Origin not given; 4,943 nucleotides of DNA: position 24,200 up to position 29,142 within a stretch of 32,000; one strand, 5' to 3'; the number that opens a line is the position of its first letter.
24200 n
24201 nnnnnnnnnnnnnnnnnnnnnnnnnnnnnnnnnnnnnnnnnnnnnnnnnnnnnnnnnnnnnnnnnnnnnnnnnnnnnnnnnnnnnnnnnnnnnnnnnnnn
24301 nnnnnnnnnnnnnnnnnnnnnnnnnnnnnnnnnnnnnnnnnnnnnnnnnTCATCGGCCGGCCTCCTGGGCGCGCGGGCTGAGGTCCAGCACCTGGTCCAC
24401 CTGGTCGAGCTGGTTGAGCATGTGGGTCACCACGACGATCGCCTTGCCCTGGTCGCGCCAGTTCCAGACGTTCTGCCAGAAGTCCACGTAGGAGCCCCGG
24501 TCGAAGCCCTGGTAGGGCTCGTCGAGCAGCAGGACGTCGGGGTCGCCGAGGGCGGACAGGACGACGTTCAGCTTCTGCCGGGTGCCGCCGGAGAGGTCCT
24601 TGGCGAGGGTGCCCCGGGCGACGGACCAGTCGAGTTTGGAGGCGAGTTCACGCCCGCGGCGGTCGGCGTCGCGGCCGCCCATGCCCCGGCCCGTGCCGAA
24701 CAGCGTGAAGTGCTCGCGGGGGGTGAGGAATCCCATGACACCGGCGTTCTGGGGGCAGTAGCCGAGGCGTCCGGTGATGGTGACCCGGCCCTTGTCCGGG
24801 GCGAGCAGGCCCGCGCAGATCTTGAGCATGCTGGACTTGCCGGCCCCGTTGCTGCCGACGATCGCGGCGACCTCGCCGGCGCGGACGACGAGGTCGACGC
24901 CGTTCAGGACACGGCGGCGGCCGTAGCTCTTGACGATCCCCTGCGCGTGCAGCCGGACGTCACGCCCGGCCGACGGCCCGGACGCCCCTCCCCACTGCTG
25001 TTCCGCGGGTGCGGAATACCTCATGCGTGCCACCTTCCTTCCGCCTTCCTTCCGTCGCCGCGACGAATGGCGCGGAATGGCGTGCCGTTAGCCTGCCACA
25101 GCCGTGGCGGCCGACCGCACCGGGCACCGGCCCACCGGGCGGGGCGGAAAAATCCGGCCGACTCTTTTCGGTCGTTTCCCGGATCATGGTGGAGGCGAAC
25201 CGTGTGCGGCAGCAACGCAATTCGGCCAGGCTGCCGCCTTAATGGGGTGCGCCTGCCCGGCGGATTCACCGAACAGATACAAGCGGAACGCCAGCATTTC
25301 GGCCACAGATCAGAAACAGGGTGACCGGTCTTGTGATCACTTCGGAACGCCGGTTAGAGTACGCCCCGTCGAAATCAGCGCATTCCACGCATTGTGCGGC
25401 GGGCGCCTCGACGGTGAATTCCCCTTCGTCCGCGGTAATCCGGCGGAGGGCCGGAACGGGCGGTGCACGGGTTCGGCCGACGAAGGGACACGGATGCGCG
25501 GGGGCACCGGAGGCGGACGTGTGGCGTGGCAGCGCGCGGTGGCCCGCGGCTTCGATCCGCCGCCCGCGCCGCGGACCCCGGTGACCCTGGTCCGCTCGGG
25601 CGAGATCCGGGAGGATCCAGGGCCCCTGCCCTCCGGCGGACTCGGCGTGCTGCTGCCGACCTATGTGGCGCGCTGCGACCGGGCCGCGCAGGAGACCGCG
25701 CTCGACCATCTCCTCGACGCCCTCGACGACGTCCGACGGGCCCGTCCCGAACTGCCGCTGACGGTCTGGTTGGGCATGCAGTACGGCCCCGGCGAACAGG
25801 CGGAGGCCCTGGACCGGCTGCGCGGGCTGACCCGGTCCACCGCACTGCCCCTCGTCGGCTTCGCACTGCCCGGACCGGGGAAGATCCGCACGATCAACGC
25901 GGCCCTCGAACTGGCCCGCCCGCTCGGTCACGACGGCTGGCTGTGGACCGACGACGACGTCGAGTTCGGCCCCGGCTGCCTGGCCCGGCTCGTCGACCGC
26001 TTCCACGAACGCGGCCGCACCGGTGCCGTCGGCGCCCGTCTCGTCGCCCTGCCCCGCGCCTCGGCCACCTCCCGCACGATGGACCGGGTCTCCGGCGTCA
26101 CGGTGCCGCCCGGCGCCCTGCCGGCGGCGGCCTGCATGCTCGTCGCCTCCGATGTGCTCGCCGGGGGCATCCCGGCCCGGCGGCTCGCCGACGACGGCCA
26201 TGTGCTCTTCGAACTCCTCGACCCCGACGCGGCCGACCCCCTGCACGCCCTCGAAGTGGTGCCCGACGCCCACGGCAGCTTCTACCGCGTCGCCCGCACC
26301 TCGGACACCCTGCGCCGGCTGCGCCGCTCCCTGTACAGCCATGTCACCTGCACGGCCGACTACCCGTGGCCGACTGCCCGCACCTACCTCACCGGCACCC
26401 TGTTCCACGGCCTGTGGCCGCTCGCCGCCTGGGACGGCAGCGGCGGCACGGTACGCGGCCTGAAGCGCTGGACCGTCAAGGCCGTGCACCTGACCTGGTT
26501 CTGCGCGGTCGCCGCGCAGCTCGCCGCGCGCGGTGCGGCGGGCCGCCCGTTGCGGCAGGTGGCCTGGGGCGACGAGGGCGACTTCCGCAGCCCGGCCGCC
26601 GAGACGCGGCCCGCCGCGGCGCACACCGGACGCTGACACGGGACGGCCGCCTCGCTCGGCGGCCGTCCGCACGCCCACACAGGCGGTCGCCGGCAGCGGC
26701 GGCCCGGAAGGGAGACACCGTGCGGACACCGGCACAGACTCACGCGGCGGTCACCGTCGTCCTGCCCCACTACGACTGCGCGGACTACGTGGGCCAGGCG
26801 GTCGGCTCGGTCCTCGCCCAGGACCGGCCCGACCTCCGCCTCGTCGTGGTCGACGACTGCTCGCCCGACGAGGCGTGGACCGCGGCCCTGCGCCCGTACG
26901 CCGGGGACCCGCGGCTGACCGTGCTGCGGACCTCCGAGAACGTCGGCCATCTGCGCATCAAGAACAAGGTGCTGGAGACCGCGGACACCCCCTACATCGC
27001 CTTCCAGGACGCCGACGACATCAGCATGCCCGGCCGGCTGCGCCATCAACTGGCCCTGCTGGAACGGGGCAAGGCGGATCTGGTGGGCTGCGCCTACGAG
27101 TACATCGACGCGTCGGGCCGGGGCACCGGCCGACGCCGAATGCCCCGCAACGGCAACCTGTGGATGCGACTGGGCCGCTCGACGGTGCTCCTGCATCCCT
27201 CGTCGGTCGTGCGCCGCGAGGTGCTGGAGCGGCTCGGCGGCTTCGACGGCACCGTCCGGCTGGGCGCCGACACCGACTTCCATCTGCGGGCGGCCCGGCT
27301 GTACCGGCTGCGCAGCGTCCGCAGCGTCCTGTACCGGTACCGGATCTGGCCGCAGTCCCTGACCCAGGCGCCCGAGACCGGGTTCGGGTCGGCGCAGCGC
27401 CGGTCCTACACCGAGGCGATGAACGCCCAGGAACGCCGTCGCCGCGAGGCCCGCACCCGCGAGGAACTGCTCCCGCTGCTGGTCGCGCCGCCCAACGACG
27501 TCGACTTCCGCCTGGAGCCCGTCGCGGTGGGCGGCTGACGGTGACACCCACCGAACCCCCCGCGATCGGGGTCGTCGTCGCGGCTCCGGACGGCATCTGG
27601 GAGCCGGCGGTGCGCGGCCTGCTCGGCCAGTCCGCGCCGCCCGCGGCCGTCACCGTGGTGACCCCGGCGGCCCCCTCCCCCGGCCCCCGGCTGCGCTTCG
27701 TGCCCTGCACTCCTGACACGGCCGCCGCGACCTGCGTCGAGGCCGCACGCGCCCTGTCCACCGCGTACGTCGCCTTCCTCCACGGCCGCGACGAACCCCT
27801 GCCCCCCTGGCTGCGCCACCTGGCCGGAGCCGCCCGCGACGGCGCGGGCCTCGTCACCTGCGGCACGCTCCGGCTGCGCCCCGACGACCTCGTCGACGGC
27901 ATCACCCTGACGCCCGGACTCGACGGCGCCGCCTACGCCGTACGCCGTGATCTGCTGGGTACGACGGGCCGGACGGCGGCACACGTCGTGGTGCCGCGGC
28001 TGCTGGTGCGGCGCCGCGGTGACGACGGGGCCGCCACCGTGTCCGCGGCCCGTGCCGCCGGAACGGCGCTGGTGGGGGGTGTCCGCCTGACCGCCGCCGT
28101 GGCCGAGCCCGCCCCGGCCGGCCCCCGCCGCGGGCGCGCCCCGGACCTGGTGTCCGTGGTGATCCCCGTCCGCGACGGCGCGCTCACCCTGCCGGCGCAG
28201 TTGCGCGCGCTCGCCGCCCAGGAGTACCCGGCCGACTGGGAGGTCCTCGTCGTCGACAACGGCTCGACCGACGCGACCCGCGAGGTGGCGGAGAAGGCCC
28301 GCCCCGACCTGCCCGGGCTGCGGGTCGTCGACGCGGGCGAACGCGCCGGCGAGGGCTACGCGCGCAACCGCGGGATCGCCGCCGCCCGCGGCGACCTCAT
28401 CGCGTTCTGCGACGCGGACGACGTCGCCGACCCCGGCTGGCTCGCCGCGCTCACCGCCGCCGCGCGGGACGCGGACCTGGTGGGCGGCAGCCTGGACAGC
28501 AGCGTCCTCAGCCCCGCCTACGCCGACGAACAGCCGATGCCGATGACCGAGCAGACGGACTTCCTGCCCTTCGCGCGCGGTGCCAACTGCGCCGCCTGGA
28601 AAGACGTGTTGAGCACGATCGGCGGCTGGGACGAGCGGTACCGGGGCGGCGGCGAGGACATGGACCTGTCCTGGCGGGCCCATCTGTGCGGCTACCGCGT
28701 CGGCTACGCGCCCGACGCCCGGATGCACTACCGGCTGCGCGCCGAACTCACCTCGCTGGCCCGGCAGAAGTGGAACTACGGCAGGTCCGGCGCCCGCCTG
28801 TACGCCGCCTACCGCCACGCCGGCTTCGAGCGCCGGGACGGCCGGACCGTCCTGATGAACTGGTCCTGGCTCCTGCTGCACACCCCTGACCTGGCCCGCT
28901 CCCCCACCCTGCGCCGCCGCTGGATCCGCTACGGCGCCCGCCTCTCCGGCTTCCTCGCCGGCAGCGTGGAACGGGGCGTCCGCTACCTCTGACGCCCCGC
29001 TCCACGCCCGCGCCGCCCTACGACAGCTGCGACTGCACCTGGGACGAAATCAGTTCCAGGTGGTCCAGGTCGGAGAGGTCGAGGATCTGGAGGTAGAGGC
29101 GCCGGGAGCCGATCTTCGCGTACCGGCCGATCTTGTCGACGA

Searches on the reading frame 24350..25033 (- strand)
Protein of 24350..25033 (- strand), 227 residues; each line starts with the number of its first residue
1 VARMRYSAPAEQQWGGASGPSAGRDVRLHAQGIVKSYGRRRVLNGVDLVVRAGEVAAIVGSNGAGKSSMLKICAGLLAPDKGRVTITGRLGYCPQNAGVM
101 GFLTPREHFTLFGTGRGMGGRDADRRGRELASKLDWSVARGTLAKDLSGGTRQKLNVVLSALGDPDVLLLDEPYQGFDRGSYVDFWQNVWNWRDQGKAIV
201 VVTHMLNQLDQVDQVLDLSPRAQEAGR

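Call 16: search_protein_families(library=pfam, proteins=[window:24350-25033:-], max_evalue=0.00001)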
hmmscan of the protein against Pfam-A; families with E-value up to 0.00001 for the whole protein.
window:24350-25033:- (227 aa): 2 families
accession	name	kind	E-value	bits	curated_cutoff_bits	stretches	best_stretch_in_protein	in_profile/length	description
PF00005.33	ABC_tran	-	6.1e-22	79.1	25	1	43-174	1-136/137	ABC transporter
PF13304.12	AAA_21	-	3.4e-06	27.8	27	0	134-177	225-271/304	AAA domain, putative AbiEii toxin, Type IV TA system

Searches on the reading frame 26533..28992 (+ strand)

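Call 16: search_protein_families(library=pfam, proteins=[window:26533-28992:+], max_evalue=0.00001)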
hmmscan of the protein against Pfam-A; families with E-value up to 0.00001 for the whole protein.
window:26533-28992:+ (819 aa): 4 families
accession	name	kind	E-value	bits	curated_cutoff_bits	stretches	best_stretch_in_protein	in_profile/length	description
PF00535.33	Glycos_transf_2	-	3.1e-31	109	23.3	1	541-656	1-117/168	Glycosyl transferase family 2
PF13641.12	Glyco_tranf_2_3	-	5.1e-20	72.9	27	1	537-746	1-224/230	Glycosyltransferase like family 2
PF10111.15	Glyco_tranf_2_2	-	3.4e-12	46.9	27.3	1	541-641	1-103/276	Glycosyltransferase like family 2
PF13632.12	Glyco_trans_2_3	-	3.3e-06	27.5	27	1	675-782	67-164/198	Glycosyl transferase family group 2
